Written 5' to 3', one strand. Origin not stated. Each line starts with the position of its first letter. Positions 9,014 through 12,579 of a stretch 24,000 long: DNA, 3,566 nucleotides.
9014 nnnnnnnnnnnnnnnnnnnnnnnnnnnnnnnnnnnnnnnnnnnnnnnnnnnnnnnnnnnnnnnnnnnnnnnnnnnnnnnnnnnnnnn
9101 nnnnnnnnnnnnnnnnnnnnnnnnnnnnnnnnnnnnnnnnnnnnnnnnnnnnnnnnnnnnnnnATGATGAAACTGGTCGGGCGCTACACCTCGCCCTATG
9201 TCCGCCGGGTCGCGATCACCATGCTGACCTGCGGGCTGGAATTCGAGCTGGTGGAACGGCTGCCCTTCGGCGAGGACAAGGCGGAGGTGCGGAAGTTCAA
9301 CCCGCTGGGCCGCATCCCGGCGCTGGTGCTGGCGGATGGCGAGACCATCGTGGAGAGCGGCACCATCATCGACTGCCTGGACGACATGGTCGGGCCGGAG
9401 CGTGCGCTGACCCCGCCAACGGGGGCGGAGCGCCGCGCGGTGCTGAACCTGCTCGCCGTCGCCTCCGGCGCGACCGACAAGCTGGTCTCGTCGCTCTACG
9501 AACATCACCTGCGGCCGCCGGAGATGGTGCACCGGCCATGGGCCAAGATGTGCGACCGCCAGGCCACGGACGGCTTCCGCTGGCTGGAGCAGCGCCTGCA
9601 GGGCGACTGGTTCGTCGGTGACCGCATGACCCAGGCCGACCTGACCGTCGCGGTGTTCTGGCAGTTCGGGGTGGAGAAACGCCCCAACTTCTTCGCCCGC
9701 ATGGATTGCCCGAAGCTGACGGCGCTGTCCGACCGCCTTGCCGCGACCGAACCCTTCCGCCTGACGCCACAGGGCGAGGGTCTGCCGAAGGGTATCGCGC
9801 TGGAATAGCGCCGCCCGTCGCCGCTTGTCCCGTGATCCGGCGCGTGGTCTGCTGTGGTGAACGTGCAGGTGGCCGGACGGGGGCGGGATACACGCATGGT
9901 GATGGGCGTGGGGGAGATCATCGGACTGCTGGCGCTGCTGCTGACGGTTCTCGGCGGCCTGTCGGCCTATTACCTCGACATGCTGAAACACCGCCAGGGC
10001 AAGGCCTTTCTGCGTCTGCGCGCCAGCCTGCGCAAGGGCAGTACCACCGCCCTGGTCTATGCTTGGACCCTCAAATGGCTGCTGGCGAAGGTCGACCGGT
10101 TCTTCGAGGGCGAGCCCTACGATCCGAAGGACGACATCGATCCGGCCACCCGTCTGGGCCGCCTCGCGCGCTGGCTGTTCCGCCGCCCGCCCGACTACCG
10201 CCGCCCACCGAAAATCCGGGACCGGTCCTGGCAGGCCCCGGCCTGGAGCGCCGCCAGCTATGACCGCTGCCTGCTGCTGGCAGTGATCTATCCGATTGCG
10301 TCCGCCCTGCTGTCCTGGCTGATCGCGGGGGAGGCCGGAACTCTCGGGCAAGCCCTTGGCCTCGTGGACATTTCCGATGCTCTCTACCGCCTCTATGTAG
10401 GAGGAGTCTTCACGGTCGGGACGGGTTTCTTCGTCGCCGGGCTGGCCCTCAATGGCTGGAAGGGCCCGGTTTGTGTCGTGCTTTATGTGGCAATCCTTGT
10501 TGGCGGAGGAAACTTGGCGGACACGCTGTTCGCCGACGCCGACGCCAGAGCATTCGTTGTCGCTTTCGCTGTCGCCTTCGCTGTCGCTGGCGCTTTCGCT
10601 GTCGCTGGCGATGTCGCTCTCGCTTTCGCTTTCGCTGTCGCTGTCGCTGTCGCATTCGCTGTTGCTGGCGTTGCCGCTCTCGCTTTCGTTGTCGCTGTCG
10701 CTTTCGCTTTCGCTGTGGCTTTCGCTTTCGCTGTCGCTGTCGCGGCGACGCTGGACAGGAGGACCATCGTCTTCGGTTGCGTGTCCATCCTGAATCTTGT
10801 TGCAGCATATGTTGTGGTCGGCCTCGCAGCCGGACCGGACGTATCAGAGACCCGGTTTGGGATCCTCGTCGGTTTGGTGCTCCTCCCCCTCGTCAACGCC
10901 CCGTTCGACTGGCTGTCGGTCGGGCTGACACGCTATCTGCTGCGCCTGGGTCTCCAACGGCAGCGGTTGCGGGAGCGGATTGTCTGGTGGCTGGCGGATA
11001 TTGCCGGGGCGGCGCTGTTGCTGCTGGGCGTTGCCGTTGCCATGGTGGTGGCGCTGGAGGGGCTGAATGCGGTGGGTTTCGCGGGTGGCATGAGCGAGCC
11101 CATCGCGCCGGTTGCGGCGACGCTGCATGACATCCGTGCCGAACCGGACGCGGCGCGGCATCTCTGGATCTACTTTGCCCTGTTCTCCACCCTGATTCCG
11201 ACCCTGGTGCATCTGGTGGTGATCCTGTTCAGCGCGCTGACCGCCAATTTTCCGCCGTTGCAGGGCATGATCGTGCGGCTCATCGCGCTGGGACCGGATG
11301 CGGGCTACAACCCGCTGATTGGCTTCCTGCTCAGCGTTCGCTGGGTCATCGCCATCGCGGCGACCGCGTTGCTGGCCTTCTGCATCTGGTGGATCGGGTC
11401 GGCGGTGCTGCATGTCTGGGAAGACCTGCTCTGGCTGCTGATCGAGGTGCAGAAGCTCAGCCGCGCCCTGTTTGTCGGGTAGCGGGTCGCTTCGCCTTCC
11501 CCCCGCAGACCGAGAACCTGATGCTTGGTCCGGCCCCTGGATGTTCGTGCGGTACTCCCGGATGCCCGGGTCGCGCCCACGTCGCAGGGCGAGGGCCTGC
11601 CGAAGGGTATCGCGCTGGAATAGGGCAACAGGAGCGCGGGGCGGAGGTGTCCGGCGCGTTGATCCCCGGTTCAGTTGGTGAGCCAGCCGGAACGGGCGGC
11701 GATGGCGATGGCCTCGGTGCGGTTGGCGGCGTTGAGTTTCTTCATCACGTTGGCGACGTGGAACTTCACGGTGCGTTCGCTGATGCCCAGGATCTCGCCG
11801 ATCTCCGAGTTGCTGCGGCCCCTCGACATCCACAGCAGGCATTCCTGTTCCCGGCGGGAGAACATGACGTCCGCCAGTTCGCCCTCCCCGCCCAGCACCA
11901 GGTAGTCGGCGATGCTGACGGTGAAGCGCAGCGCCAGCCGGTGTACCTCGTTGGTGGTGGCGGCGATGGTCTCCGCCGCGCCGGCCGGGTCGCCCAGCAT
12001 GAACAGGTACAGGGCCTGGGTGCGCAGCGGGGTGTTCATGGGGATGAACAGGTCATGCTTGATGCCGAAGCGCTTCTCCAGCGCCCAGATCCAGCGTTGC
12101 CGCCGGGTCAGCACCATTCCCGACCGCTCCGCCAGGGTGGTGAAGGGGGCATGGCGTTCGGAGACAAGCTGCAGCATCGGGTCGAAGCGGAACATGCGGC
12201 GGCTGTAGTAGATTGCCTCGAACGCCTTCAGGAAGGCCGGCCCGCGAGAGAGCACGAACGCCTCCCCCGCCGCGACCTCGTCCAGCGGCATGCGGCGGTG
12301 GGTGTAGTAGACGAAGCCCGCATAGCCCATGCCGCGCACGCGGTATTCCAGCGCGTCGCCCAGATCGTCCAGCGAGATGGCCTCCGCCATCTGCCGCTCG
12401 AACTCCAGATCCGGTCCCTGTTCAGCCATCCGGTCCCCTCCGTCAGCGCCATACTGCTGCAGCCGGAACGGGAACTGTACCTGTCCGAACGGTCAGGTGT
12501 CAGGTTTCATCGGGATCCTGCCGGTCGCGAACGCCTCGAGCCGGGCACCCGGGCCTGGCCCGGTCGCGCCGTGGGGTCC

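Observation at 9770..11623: Single-gene 1.8-kb insertion bounded by 39-bp direct repeats that duplicate the 3' end of the GST gene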

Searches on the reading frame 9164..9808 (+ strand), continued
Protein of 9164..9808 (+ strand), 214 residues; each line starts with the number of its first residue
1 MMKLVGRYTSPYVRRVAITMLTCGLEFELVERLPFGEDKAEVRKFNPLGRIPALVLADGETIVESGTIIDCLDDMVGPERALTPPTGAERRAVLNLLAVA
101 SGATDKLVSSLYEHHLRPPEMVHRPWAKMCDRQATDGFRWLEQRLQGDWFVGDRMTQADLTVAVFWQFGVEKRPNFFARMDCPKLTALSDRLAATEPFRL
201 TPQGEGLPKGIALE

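Call 57: find_encoding_contigs(protein=P0244, flank=10000, max_places=4)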
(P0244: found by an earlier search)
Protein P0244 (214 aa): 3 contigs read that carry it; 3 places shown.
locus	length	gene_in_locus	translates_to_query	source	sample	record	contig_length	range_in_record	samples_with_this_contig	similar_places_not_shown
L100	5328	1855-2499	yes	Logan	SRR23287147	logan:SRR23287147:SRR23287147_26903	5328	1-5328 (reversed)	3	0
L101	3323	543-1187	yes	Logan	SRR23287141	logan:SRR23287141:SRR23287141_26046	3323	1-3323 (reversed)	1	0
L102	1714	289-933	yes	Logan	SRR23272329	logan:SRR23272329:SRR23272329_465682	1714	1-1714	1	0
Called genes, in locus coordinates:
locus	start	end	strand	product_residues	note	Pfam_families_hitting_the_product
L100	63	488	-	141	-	PF00293:NUDIX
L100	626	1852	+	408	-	PF00067:p450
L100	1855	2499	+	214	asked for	PF13417:GST_N_3, PF13409:GST_N_2, PF14497:GST_C_3 (weak), PF00043:GST_C (weak)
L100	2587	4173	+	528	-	-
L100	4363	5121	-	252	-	PF03472:Autoind_bind, PF00196:GerE, PF08281:Sigma70_r4_2 (weak)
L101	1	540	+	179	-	?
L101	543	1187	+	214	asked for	PF13417:GST_N_3, PF13409:GST_N_2, PF14497:GST_C_3 (weak), PF00043:GST_C (weak)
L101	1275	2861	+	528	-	-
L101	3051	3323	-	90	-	?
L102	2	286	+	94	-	?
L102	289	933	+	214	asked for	PF13417:GST_N_3, PF13409:GST_N_2, PF14497:GST_C_3 (weak), PF00043:GST_C (weak)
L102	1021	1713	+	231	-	?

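Call 64: list_cluster_members(proteins=[L100:2587-4173:+, window:9896-11482:+])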
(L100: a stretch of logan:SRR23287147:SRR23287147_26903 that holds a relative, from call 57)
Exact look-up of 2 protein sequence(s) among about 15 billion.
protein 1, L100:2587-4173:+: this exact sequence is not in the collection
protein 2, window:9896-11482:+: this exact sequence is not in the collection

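Call 65: find_encoding_contigs(protein=P0242, flank=10000, max_places=10)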
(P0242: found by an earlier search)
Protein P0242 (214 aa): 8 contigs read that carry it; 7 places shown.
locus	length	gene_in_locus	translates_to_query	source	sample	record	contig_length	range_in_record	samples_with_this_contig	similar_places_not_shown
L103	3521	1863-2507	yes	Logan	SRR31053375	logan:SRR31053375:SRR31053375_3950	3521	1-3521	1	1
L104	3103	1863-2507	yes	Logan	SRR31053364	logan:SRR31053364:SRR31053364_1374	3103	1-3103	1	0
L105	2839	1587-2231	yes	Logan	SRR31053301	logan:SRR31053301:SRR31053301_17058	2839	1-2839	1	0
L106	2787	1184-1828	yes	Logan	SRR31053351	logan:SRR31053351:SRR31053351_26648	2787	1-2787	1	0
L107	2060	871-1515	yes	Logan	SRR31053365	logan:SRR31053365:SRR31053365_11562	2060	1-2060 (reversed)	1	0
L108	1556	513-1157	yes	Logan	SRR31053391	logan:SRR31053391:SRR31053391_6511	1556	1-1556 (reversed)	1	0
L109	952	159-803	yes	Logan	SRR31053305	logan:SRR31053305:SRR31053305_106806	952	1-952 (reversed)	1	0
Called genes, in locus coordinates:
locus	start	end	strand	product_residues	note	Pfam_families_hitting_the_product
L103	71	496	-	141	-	PF00293:NUDIX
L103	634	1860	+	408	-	PF00067:p450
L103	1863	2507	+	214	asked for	PF13417:GST_N_3, PF13409:GST_N_2, PF14497:GST_C_3 (weak), PF00043:GST_C (weak)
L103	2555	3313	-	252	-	PF03472:Autoind_bind, PF00196:GerE, PF08281:Sigma70_r4_2 (weak)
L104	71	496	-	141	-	PF00293:NUDIX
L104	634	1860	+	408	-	PF00067:p450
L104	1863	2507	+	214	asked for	PF13417:GST_N_3, PF13409:GST_N_2, PF14497:GST_C_3 (weak), PF00043:GST_C (weak)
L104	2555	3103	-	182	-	?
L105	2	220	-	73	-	?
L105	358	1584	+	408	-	PF00067:p450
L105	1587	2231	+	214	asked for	PF13417:GST_N_3, PF13409:GST_N_2, PF14497:GST_C_3 (weak), PF00043:GST_C (weak)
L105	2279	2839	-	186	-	?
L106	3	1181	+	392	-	?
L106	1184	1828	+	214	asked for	PF13417:GST_N_3, PF13409:GST_N_2, PF14497:GST_C_3 (weak), PF00043:GST_C (weak)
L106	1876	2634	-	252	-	PF03472:Autoind_bind, PF00196:GerE, PF08281:Sigma70_r4_2 (weak)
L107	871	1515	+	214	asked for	PF13417:GST_N_3, PF13409:GST_N_2, PF14497:GST_C_3 (weak), PF00043:GST_C (weak)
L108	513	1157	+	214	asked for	PF13417:GST_N_3, PF13409:GST_N_2, PF14497:GST_C_3 (weak), PF00043:GST_C (weak)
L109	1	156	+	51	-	?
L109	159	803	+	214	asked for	PF13417:GST_N_3, PF13409:GST_N_2, PF14497:GST_C_3 (weak), PF00043:GST_C (weak)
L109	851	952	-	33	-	?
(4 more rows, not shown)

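Call 66: find_encoding_contigs(protein=P0248, flank=10000, max_places=10)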
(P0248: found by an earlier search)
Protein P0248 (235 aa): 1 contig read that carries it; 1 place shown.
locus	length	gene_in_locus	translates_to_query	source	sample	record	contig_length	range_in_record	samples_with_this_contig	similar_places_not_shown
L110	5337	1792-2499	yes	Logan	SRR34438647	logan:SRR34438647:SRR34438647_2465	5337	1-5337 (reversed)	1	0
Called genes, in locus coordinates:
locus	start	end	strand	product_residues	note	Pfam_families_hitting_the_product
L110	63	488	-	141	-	PF00293:NUDIX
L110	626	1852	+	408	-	PF00067:p450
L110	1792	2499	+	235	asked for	PF13409:GST_N_2, PF13417:GST_N_3, PF14497:GST_C_3 (weak), PF00043:GST_C (weak)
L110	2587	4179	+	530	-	-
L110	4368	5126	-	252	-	PF03472:Autoind_bind, PF00196:GerE, PF08281:Sigma70_r4_2 (weak)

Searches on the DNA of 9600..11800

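Call 45: search_rna_families(source=window, start=9600, end=11800, threshold=evalue, max_evalue=1)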
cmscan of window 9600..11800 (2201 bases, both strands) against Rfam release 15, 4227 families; matches with E-value up to 1: 1.
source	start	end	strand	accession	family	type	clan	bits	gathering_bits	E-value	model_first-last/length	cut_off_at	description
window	11316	11400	+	RF02246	Six3os1_1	Gene; lncRNA;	-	16.8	50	0.98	1-87/87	no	Six3os1 conserved region 1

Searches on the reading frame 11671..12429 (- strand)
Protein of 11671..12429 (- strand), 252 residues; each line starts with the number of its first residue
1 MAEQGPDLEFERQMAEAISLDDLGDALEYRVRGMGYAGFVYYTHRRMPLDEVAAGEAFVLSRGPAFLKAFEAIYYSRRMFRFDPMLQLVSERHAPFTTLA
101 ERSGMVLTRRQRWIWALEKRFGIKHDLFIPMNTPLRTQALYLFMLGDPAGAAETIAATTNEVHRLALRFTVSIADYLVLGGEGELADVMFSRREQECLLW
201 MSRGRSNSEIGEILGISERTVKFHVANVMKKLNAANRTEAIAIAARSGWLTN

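Call 7: search_protein_families(library=pfam, proteins=[window:11671-12429:-], max_evalue=0.01)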
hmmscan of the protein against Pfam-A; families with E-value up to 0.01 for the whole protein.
window:11671-12429:- (252 aa): 7 families
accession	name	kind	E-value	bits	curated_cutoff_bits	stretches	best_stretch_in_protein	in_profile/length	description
PF00196.25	GerE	-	5.8e-22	77.5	23.5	1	190-244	3-57/57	Bacterial regulatory proteins, luxR family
PF03472.21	Autoind_bind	-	1.6e-08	34.7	23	1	20-156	2-132/149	Autoinducer binding domain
PF08281.18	Sigma70_r4_2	-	1e-05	25.5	25.7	1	203-232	25-54/54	Sigma-70, region 4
PF04545.22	Sigma70_r4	-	0.00017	21.5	24.1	1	203-232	19-48/50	Sigma-70, region 4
PF13518.12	HTH_28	-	0.00026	21.5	25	1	196-225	4-33/52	Helix-turn-helix domain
PF13384.12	HTH_23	-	0.0007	19.8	24.6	1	195-221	8-34/50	Homeodomain-like domain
PF04967.18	HTH_10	-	0.0032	17.7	23.1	0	203-232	22-51/53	HTH DNA binding domain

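Call 8: search_protein_families(library=ncbifam, proteins=[window:11671-12429:-], max_evalue=0.01)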
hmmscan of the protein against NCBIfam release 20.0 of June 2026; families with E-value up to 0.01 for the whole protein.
window:11671-12429:- (252 aa): 28 families (the best 25 are shown)
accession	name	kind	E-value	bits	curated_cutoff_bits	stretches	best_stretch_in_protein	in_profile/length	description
NF047785.1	respo_reg_MadR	equivalog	4.5e-16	58.8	300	1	187-248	146-207/209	MadR family response regulator transcription factor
NF007561.1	PRK10188.1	equivalog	7e-16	58.3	350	1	68-248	65-238/240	quorum-sensing transcriptional regulator SdiA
TIGR03020.2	EpsA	equivalog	9e-16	58.2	170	1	189-244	190-245/247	XrtB/PEP-CTERM-associated transcriptional regulator EpsA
TIGR03541.1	reg_near_HchA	equivalog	5.5e-13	49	215.6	1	189-248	171-230/232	PA1136 family autoinducer-binding transcriptional regulator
NF007505.1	PRK10100.1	equivalog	1.3e-12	47.9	250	1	162-244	113-199/204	biofilm master transcriptional regulator CsgD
NF047402.1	TransRegVisN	equivalog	1.4e-12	47.4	250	1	187-247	183-243/246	transcriptional regulator VisN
NF052445.1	RespRegMctR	equivalog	1.1e-09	38.1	300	1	153-244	109-199/205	two-component system response regulator MctR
NF052366.1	photon_PedR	equivalog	1.4e-09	38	120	1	190-248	3-61/74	photosynthetic electron transport-dependent transcriptional regulator PedR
NF010444.1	PRK13870.1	equivalog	2.7e-09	36.9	250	1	65-248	52-232/234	autoinducer-binding transcriptional regulator TraR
NF011896.0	PRK15369.1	equivalog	7e-09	35.6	242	1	189-248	149-208/211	two component system response regulator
NF007708.0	PRK10403.1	equivalog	1.1e-08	34.9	343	1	188-241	152-205/215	nitrate/nitrite response regulator protein NarP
NF007935.0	PRK10651.1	equivalog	1.7e-07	30.6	250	1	190-242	156-208/216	two-component system response regulator NarL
NF006900.1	PRK09390.1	equivalog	4.8e-07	29.5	255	1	190-247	143-200/203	response regulator FixJ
NF047403.1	TransRegVisR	equivalog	5e-07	29.4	300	1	155-250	124-219/220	transcriptional regulator VisR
NF041673.1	transregRamA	equivalog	1.8e-06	27.3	500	1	190-250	219-279/280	acetate metabolism transcriptional regulator RamA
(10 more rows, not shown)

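Call 34: find_homologous_proteins(query=window:11671-12429:-)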
Query window:11671-12429:- (252 aa): 3139 proteins with E <= 0.001 among 4923 candidates; the best 120 are listed.
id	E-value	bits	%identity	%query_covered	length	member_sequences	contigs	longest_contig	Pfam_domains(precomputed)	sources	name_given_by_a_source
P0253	2.3e-156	536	95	100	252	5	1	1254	PF00196.26,PF08281.19,PF03472.22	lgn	-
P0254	4.0e-154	529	94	100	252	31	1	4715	PF00196.26,PF08281.19,PF03472.22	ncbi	-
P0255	3.7e-139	480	85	99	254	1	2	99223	PF00196.26,PF03472.22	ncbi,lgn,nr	ncbi:MAG: LuxR C-terminal-related transcriptional regulator [Minwuia sp.]|nr:LuxR C-terminal-related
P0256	5.0e-78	280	49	96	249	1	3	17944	PF00196.26,PF03472.22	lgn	-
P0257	4.8e-77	277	51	97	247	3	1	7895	PF00196.26,PF08281.19,PF03472.22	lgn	-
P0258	1.1e-75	272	49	97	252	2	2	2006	PF00196.26,PF08281.19,PF03472.22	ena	-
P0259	2.0e-75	271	51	97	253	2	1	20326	PF13384.13,PF13518.13,PF00196.26,PF08281.19,PF03472.22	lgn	-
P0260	4.9e-75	270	49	95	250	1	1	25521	PF00196.26,PF03472.22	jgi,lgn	-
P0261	9.1e-74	266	51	96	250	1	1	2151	PF00196.26,PF08281.19,PF03472.22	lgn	-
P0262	9.4e-74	266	50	97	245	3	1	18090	PF00196.26,PF08281.19,PF03472.22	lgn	-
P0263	3.0e-73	264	50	97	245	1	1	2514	PF13518.13,PF00196.26,PF08281.19,PF03472.22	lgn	-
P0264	3.2e-73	264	48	97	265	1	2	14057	PF13518.13,PF00196.26,PF08281.19,PF03472.22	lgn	-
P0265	3.8e-73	264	50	95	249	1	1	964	PF00196.26,PF08281.19,PF03472.22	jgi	-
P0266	6.4e-73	263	50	96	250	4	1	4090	PF00196.26,PF08281.19,PF03472.22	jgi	-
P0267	2.2e-71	258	48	96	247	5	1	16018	PF13518.13,PF00196.26,PF08281.19,PF03472.22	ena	-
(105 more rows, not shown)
